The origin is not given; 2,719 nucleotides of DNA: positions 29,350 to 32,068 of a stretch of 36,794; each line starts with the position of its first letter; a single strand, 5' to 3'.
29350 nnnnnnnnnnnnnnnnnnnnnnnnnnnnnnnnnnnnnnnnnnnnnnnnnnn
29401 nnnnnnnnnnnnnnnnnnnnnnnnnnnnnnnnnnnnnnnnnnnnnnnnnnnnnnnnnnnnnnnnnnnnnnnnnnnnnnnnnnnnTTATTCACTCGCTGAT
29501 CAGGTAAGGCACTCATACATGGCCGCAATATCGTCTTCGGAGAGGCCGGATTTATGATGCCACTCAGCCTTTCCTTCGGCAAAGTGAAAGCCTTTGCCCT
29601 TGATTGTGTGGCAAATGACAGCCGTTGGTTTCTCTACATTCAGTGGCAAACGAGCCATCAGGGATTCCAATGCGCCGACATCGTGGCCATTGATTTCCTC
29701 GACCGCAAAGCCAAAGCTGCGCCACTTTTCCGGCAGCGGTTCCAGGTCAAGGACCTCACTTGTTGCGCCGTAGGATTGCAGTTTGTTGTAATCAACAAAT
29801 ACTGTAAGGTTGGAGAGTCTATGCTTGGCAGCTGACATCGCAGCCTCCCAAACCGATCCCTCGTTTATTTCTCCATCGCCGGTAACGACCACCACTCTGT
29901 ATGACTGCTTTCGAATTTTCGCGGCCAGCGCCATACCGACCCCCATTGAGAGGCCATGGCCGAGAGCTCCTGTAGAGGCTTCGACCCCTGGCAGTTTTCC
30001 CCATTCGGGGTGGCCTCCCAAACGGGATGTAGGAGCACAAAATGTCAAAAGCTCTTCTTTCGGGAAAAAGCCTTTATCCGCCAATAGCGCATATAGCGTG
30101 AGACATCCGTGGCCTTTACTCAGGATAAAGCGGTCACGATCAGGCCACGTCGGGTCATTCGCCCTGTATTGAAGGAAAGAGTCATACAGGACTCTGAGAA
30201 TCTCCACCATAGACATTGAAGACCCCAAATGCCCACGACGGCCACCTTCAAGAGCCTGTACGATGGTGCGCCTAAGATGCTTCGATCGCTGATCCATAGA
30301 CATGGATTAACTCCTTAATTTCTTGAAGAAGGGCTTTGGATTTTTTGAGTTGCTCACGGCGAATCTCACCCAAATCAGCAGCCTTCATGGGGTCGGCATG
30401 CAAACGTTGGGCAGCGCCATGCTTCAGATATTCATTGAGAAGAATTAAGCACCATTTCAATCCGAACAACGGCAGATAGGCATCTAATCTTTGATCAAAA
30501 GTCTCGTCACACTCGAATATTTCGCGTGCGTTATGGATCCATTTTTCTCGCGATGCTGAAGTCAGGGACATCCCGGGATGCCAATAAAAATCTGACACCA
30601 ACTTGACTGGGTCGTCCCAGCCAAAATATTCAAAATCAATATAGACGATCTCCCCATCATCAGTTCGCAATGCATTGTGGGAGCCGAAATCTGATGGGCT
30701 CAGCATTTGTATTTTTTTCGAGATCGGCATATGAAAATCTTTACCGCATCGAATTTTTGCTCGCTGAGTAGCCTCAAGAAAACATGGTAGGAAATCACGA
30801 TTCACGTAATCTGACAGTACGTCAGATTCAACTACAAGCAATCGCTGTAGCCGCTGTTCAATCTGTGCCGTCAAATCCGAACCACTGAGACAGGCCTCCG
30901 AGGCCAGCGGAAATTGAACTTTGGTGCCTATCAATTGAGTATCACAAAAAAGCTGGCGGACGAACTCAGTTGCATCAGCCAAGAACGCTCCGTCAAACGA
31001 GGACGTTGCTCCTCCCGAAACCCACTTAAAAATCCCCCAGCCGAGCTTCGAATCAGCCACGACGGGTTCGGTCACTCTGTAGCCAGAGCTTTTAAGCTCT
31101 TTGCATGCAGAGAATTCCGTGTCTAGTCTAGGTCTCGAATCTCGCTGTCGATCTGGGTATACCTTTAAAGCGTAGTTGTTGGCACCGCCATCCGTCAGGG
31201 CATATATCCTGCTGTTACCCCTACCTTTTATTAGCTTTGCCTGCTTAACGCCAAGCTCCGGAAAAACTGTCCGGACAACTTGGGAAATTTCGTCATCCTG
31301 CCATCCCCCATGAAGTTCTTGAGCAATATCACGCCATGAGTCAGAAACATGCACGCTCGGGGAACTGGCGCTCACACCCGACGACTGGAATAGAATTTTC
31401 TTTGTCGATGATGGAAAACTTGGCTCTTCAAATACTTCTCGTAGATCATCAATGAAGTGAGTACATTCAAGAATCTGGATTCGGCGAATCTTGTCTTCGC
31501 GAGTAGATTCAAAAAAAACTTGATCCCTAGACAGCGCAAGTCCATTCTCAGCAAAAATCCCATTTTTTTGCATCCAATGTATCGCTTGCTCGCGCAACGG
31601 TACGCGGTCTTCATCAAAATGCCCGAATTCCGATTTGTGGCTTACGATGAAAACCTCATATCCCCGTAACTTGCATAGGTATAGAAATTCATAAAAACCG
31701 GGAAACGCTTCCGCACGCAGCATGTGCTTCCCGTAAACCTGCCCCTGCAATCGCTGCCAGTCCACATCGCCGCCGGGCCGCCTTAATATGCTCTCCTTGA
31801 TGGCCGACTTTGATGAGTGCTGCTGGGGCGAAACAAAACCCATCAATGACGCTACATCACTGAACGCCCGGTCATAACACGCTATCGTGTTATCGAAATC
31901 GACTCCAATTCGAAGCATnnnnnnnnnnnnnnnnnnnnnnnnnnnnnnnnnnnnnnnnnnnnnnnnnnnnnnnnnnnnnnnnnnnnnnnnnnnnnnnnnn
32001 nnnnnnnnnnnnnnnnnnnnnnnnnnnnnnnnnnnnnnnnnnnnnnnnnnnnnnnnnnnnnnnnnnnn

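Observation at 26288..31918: Uncharacterised sugar-tailoring module: radical SAM + 132-aa orphan + 2OG/Fe(II) oxygenase + split transketolase + HAD-kinase fusion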

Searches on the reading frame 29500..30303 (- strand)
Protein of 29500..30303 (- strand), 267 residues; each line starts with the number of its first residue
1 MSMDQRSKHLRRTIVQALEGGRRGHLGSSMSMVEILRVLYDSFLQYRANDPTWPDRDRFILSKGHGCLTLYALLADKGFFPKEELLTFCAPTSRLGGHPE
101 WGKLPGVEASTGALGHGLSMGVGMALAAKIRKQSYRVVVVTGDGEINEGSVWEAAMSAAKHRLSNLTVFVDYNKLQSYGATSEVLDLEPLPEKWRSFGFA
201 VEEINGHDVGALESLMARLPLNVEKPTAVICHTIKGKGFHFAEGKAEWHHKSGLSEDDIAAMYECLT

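Call 4: search_protein_families(library=ncbifam, proteins=[window:29500-30303:-], max_evalue=0.01)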
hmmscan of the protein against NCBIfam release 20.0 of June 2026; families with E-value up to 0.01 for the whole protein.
window:29500-30303:- (267 aa): 16 families
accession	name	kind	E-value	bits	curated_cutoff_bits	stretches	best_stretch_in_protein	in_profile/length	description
NF004559.0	PRK05899.2-5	equivalog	2.8e-75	253.8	488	1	3-256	18-270/627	transketolase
NF004556.0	PRK05899.2-2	equivalog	1.8e-59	201.7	575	1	5-260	19-270/639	transketolase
TIGR00232.1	tktlase_bact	equivalog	3.3e-50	171.1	682.25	1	11-262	8-269/654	transketolase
NF004558.0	PRK05899.2-4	equivalog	6.3e-44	150.4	788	1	10-262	10-266/651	transketolase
TIGR00204.1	dxs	equivalog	9.7e-13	47.5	465.95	1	3-173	18-171/616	1-deoxy-D-xylulose-5-phosphate synthase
TIGR03182.1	PDH_E1_alph_y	equivalog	3.6e-11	42.6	393.85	1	112-232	110-232/315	pyruvate dehydrogenase (acetyl-transferring) E1 component subunit alpha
NF003933.0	PRK05444.2-2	equivalog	4.2e-10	38.8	395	1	7-247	29-261/606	1-deoxy-D-xylulose-5-phosphate synthase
NF008968.0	PRK12315.1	subfamily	1.6e-09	36.6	510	1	117-251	119-262/582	1-deoxy-D-xylulose-5-phosphate synthase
TIGR03181.1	PDH_E1_alph_x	equivalog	2e-07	30.2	411.35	1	114-216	124-225/341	pyruvate dehydrogenase (acetyl-transferring) E1 component subunit alpha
TIGR00759.1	aceE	equivalog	0.00012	20.1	859.9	1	23-173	101-257/885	pyruvate dehydrogenase (acetyl-transferring), homodimeric type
NF005485.1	PRK07092.1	equivalog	0.00018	20.5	493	1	110-185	394-463/523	benzoylformate decarboxylase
NF004772.0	PRK06112.1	subfamily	0.00038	18.9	673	1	117-178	438-496/578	acetolactate synthase catalytic subunit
NF005470.0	PRK07064.1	equivalog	0.0004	19.5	495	1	106-146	401-437/552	thiamine pyrophosphate-binding protein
NF003616.0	PRK05261.1-1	subfamily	0.0024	16.2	777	1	102-152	131-177/788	phosphoketolase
TIGR03186.1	AKGDH_not_PDH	exception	0.0038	15.5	1408.3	0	130-173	214-257/889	alpha-ketoglutarate dehydrogenase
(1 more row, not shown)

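Call 5: search_protein_families(library=pfam, proteins=[window:29500-30303:-], max_evalue=0.01)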
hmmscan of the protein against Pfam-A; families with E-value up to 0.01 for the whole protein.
window:29500-30303:- (267 aa): 4 families
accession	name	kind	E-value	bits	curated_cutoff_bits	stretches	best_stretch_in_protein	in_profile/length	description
PF00456.26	Transketolase_N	-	2.9e-49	168.3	22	1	9-263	8-272/334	Transketolase, thiamine diphosphate binding domain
PF13292.11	DXP_synthase_N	-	1.8e-11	44.3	21.2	1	3-175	18-173/274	1-deoxy-D-xylulose-5-phosphate synthase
PF00676.26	E1_dh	-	4.6e-05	23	22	1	112-169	101-156/300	Dehydrogenase E1 component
PF02775.26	TPP_enzyme_C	-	0.00018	21.8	21.9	1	111-173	27-82/151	Thiamine pyrophosphate enzyme, C-terminal TPP binding domain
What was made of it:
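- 29500..30303 (-): Transketolase-like ThDP enzyme, N-terminal (PP-domain) subunit. PF00456 168 bits (call 5).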

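Call 28: search_solved_structures(query=window:29500-30303:-, max_evalue=1e-10)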
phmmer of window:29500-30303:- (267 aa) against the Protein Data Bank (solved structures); distinct sequences matched with E-value up to 1e-10: 41.
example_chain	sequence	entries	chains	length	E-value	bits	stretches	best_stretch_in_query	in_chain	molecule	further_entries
6yak_AAA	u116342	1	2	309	1.4e-72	247.4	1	8-257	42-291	N-terminal component of the split chain transketolase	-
3ooy_A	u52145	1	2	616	1e-42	149.6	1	6-252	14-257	Transketolase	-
3mos_A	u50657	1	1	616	1e-42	149.5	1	6-252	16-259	Transketolase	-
4kxu_A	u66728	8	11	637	1.1e-42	149.4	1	6-252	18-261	Transketolase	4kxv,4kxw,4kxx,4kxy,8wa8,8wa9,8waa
6rjb_A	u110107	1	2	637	1.1e-42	149.4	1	6-252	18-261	Transketolase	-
6ha3_A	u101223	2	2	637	2.9e-42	148.1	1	6-252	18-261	Transketolase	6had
3kom_A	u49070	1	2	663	5.3e-39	137.3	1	11-260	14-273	Transketolase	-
4xeu_A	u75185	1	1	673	9.3e-38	133.3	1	5-263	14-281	Transketolase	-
3uk1_A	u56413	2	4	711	7.9e-37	130.2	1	10-266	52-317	Transketolase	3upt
5vrb_A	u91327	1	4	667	5.7e-36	127.4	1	5-262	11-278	Transketolase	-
2e6k_A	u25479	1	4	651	1.1e-35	126.5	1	10-236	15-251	Transketolase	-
7wrr_A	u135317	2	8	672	1.2e-35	126.4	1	10-236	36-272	Transketolase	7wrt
8r3o_A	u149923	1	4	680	1.2e-35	126.3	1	10-258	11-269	Transketolase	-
1qgd_A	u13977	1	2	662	1.3e-35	126.2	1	9-260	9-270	PROTEIN (TRANSKETOLASE)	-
2r5n_A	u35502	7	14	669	1.2e-34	123.1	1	8-260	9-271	Transketolase 1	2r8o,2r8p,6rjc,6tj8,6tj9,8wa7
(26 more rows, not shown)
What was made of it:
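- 29500..30303 (-): Scores 247 bits to the split transketolase 6YAK (call 28).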

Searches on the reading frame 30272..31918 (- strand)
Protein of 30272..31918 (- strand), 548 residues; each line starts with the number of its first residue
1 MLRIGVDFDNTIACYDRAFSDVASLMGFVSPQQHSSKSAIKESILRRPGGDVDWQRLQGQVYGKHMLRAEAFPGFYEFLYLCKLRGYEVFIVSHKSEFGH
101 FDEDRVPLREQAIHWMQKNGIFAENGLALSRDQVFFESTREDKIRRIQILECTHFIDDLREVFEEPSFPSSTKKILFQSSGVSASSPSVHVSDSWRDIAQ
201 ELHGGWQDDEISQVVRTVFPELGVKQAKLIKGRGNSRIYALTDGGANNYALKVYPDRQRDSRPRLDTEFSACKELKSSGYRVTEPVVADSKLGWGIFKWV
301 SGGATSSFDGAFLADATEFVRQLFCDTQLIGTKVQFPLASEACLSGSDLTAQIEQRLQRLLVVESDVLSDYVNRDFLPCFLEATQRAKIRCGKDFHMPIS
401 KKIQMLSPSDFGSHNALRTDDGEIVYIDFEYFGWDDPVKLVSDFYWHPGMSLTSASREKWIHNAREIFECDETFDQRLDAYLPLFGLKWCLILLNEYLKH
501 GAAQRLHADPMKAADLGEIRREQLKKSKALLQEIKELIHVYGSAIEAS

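Call 4: search_protein_families(library=ncbifam, proteins=[window:30272-31918:-], max_evalue=0.01)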
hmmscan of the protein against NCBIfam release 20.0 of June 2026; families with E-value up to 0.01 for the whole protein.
window:30272-31918:- (548 aa): 0 families

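Call 5: search_protein_families(library=pfam, proteins=[window:30272-31918:-], max_evalue=0.01)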
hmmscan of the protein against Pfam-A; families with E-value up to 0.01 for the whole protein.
window:30272-31918:- (548 aa): 1 family
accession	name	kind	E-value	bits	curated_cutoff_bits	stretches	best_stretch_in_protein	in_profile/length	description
PF01636.29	APH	-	2.8e-05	24.4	23.2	0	232-321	7-98/239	Phosphotransferase enzyme family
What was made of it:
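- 30272..31918 (-): HAD-like phosphatase domain (about residues 1-200) fused to an APH/choline-kinase-like small-molecule kinase (about 200-548). PF01636 24.4 bits (call 5).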

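Call 27: search_solved_structures(query=window:30272-31918:-, max_evalue=1, show_alignments=1)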
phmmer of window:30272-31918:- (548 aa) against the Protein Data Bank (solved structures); distinct sequences matched with E-value up to 1: 3.
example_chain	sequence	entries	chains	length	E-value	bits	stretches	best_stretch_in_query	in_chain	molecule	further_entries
3w0m_A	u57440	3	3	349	0.15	13.8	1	403-487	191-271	Hygromycin-B 4-O-kinase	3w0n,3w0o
3w0q_A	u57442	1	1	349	0.29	12.8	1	403-487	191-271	Hygromycin-B 4-O-kinase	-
3w0r_A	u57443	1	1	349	0.41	12.3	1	403-487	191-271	Hygromycin-B 4-O-kinase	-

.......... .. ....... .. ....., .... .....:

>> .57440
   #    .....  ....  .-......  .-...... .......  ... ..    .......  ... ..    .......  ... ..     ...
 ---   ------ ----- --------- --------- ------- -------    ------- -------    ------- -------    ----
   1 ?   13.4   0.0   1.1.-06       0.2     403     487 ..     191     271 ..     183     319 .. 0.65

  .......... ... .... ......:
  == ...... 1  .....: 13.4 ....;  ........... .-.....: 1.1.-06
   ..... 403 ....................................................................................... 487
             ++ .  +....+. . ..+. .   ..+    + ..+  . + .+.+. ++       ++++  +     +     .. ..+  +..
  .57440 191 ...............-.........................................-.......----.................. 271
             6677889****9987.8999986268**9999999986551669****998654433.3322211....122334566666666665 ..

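Call 46: find_homologous_proteins(query=window:30272-31918:-, max_evalue=1e-10)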
Query window:30272-31918:- (548 aa): 3794 proteins with E <= 1e-10 among 8000 candidates; the best 120 are listed.
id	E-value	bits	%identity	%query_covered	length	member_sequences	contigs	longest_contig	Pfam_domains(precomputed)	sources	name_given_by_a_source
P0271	0.0e+0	1264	100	100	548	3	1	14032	-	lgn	-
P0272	8.9e-240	815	64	99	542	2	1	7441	PF01636.30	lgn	-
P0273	2.6e-234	797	63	99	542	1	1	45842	-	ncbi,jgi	jgi:hypothetical protein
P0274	1.1e-230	785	62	99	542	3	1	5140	PF01636.30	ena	-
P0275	1.6e-224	765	62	100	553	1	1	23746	PF01636.30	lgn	-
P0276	7.0e-224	762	62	100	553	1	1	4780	-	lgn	-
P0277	3.0e-223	760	62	100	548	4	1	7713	PF01636.30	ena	-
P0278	7.7e-221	752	61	100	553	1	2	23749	PF01636.30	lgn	-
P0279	1.9e-219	748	60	100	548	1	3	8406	PF01636.30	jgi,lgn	-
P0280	4.8e-219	747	60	100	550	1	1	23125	PF01636.30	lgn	-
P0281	1.2e-218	745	59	100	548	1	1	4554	PF01636.30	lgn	-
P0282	4.8e-217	740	59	99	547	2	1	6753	PF01636.30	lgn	-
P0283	2.7e-212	724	59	100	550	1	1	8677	PF01636.30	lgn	-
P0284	1.5e-211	722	57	100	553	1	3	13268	-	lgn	-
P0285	5.9e-210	717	58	99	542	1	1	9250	PF01636.30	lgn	-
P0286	1.6e-208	712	57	100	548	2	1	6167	PF01636.30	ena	-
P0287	2.0e-207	708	57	100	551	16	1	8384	PF01636.30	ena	-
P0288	1.2e-206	706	57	99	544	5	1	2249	PF01636.30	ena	-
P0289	2.3e-206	705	57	100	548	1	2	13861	PF01636.30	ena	-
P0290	5.6e-206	703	57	100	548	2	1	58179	PF01636.30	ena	-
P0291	2.9e-205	701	57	100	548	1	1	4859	PF01636.30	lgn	-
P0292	7.5e-205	700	56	100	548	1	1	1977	PF01636.30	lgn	-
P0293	2.5e-204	698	56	100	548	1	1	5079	PF01636.30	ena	-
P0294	2.4e-203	695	56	100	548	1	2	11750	PF01636.30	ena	-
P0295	2.4e-202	691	56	100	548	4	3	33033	PF01636.30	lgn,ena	-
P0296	1.4e-201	689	57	100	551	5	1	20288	PF01636.30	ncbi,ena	-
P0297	1.1e-200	686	57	99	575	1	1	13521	PF01636.30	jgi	jgi:hypothetical protein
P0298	2.7e-200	685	55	100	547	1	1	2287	PF01636.30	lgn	-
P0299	1.0e-195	670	55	99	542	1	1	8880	PF01636.30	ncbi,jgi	jgi:hypothetical protein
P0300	3.2e-193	661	55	98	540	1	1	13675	PF01636.30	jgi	-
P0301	4.4e-193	661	54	100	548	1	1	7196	PF01636.30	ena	-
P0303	2.3e-192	658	53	100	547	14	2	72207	PF01636.30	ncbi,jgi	jgi:hypothetical protein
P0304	2.6e-192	658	53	100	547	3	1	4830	PF01636.30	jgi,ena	jgi:hypothetical protein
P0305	6.5e-192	657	54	99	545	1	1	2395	PF01636.30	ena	-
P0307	3.1e-191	655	53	99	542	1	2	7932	PF01636.30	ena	-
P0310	1.7e-187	642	52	100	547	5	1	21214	PF01636.30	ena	-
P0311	2.7e-187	642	52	100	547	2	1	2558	PF01636.30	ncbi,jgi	jgi:hypothetical protein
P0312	3.2e-187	641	54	98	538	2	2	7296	PF01636.30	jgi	-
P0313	8.4e-187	640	52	99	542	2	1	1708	PF01636.30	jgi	jgi:hypothetical protein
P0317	3.1e-186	638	51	100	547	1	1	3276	PF01636.30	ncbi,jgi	jgi:hypothetical protein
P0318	7.1e-186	637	53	99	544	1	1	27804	PF01636.30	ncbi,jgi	jgi:hypothetical protein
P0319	8.4e-186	637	52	100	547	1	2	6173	PF01636.30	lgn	-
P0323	3.3e-184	632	52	98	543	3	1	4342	PF01636.30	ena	-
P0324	3.8e-183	628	52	99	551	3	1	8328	PF01636.30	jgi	jgi:hypothetical protein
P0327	5.6e-183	627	51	100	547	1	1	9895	PF01636.30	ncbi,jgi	jgi:hypothetical protein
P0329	1.5e-182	626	52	100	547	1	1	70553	PF01636.30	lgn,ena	-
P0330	1.8e-182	626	53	99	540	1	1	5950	PF01636.30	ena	-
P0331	2.4e-182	625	51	98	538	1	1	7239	PF01636.30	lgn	-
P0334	2.3e-181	622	51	98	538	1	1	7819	PF01636.30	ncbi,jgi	jgi:hypothetical protein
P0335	5.5e-181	621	51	99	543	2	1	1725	PF01636.30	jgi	jgi:hypothetical protein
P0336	7.7e-181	620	53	97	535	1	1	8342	PF01636.30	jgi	jgi:hypothetical protein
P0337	4.5e-180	618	50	97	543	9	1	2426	PF01636.30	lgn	-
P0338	2.4e-179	615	51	97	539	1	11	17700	PF01636.30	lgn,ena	-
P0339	5.4e-179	614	50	98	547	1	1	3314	PF01636.30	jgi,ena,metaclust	metaclust:\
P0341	2.2e-178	612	51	100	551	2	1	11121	PF01636.30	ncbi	-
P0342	6.2e-178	611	51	97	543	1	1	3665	PF01636.30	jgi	jgi:hypothetical protein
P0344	1.6e-175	603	50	97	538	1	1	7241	PF01636.30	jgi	-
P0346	1.0e-174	600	50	98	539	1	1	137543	PF01636.30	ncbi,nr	ncbi:MAG: phosphotransferase [Oscillatoria sp. SIO1A7]|nr:phosphotransferase [Oscillatoria sp. SIO1A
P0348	5.9e-173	594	49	100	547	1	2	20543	PF01636.30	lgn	-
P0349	4.2e-172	592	49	98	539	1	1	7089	PF01636.30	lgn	-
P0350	1.0e-170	587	48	100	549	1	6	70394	PF01636.30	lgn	-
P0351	1.0e-170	587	49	100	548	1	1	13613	PF01636.30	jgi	jgi:hypothetical protein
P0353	1.9e-170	586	50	99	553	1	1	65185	PF01636.30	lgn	-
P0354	2.6e-170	586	50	98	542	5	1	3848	PF01636.30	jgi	jgi:hypothetical protein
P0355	4.3e-169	582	50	95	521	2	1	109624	PF01636.30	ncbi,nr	ncbi:MAG: phosphotransferase [Bacteroidia bacterium]|nr:phosphotransferase [Bacteroidia bacterium]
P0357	8.9e-169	581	49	98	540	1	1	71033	PF01636.30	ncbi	-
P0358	9.4e-169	581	48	98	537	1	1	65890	PF01636.30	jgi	jgi:hypothetical protein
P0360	1.1e-168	580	50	97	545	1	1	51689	PF01636.30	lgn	-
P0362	2.8e-168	579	48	100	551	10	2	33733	PF01636.30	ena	-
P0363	4.3e-168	578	49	100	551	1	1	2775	PF01636.30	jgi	jgi:Phosphotransferase enzyme family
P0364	4.9e-168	578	51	95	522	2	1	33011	PF01636.30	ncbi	-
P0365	5.8e-168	578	48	100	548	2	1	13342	PF01636.30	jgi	-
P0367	1.8e-167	576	49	100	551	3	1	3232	PF01636.30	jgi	-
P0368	2.9e-167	576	48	100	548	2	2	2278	PF01636.30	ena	-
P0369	6.5e-167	574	49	98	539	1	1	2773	PF01636.30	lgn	-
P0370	1.6e-166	573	49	99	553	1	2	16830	PF01636.30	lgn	-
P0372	6.5e-166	571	49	99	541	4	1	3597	PF01636.30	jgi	-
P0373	1.6e-165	570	48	97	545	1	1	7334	PF01636.30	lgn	-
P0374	5.4e-165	568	48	100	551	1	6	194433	PF01636.30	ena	-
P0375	7.7e-165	568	48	99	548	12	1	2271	PF01636.30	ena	-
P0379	9.4e-164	564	48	98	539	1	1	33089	PF01636.30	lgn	-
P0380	1.0e-163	564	47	98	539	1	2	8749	PF01636.30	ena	-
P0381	1.4e-163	564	47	100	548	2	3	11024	PF01636.30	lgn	-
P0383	4.1e-163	562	49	97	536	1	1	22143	PF01636.30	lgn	-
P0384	7.8e-163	561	47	98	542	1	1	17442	PF01636.30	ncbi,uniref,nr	ncbi:phosphotransferase [Phormidium sp. CCY1219]|uniref:phosphotransferase n=1 Tax=Phormidium sp. CC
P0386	6.8e-162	558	48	100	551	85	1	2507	PF01636.30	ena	-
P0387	7.2e-162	558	49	100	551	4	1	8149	PF01636.30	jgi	jgi:hypothetical protein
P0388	1.5e-161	557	47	99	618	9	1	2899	PF01636.30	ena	-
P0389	1.5e-161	557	47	99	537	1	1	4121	PF01636.30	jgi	-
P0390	9.8e-161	554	47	99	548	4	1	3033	PF01636.30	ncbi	-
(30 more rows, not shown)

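Call 56: predict_structure(alignment_id=A3)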
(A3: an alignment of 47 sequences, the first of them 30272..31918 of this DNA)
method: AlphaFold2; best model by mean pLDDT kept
length: 548 residues; sequences in the alignment: 47
mean_pLDDT: 89.6   pTM: 0.87
mean pLDDT of the five models: 89.6, 89.3, 88.8, 88.6, 86.7
residues with pLDDT >= 90: 374; 70-90: 142; 50-70: 23; < 50: 9
segments of 3 or more residues with pLDDT < 50: 541-548
pLDDT, mean of each block of 10 residues (from residue 1): 95 91 88 72 90 90 91 95 96 86 83 94 89 95 97 96 94 91 64 91 92 95 94 81 90 90 93 94 95 94 77 93 89 79 96 95 92 97 97 95 90 87 91 95 89 89 96 96 97 90 82 85 95 87 34
secondary structure, 60 per line:
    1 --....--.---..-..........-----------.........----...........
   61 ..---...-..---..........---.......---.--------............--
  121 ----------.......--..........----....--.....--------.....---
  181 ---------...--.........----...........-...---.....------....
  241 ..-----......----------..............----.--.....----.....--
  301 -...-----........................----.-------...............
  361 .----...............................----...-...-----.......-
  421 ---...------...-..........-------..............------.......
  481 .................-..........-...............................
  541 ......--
elements in order: E3-6 H16-25 H37-45 H50-62 H75-84 E88-94 H108-118 E134-137 H140-149 E154-157 H160-164 E173-177 E190-192 H195-203 H208-218 E226-230 E237-242 E248-253 H264-277 E285-289 E294-298 E302-304 H310-333 H346-361 H366-396 E405-407 E416-419 E424-426 E433-435 H437-446 H454-467 H474-497 H499-508 H510-546
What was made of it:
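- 30272..31918 (-): AF2 model has pLDDT 89.6 (call 56).
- On HAD superfamily phosphatase: The model shows an alternating beta/alpha core (call 56).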

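Call 58: fold_search(model_id=the predicted structure, library=pdb)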
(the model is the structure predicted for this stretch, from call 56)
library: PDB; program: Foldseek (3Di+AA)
matches with E <= 10: 1479; with E <= 0.001: 267
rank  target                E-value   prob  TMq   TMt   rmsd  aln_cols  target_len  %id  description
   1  4r77_A                6.8e-09  1.00  0.37  0.65   5.7       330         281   14  Crystal structure of choline kinase LicA from Streptococcus pneumoniae (released 2015-08-12)
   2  4r7b_B                1.2e-08  1.00  0.39  0.67   5.7       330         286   13  Crystal structure of pneumococcal LicA in complex with choline (released 2015-08-12)
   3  2q83_B                1.4e-08  1.00  0.34  0.52   8.8       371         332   13  Crystal structure of ytaA (2635576) from Bacillus subtilis at 2.50 A resolution (released 2007-06-26)
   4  6sui                  1.9e-08  1.00  0.36  0.52   7.2       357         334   16  AMICOUMACIN KINASE AMIN (released 2020-07-22)
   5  3i0o                  3.4e-08  1.00  0.39  0.60   6.3       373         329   12  Crystal Structure of Spectinomycin Phosphotransferase, APH(9)-Ia, in complex with ADP and Spectinomcyin (released 2010-01-19)
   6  4r77_B                4.4e-08  1.00  0.39  0.68   5.5       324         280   13  Crystal structure of choline kinase LicA from Streptococcus pneumoniae (released 2015-08-12)
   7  3c5i_A                5.3e-08  1.00  0.37  0.55   9.6       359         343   11  Crystal structure of Plasmodium knowlesi choline kinase, PKH_134520 (released 2008-02-19)
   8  7w15_A                5.6e-08  1.00  0.33  0.55   7.0       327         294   13  Crystal Structure of MPH-E in complex with GTP and Erythromycin (released 2023-04-26)
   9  6yxs                  6.2e-08  1.00  0.38  0.53   6.8       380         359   13  Crystal structure of the apo form of choline kinase from Plasmodium falciparum (released 2020-08-05)
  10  2ig7_B                6.5e-08  1.00  0.40  0.60   6.7       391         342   12  Crystal structure of Human Choline Kinase B (released 2006-10-10)
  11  6sum_A                6.5e-08  1.00  0.35  0.53   7.6       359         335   14  Amicoumacin kinase hAmiN in complex with AMP-PNP, MG2+ and Ami (released 2020-07-22)
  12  4ocj                  6.8e-08  1.00  0.37  0.54   9.6       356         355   12  N-acetylhexosamine 1-phosphate kinase in complex with GlcNAc (released 2014-05-14)
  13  7w1a_B                7.2e-08  1.00  0.35  0.58   6.2       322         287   13  Crystal Structure of MPH-E in complex with GMP and Azithromycin (released 2023-04-26)
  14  4r78                  7.9e-08  1.00  0.39  0.66   5.6       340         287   14  Crystal structure of LicA in complex with AMP (released 2015-08-12)
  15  3i1a_B                8.3e-08  1.00  0.38  0.58   6.4       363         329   12  Crystal Structure of apo Spectinomycin Phosphotransferase, APH(9)-Ia (released 2010-01-19)
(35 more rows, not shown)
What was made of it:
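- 30272..31918 (-): Foldseek hits LicA, APHs, ChoK and NahK at E about 1e-8 (call 58).
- On APH / choline-kinase-like small-molecule kinases (PF01636): Foldseek E about 1e-8 to LicA/APH/ChoK/NahK (call 58).
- The best structural match of the kinase is pneumococcal choline kinase LicA (E 7e-9; call 58). The Foldseek ranking among APH/ChoK/NahK folds is flat (call 58).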
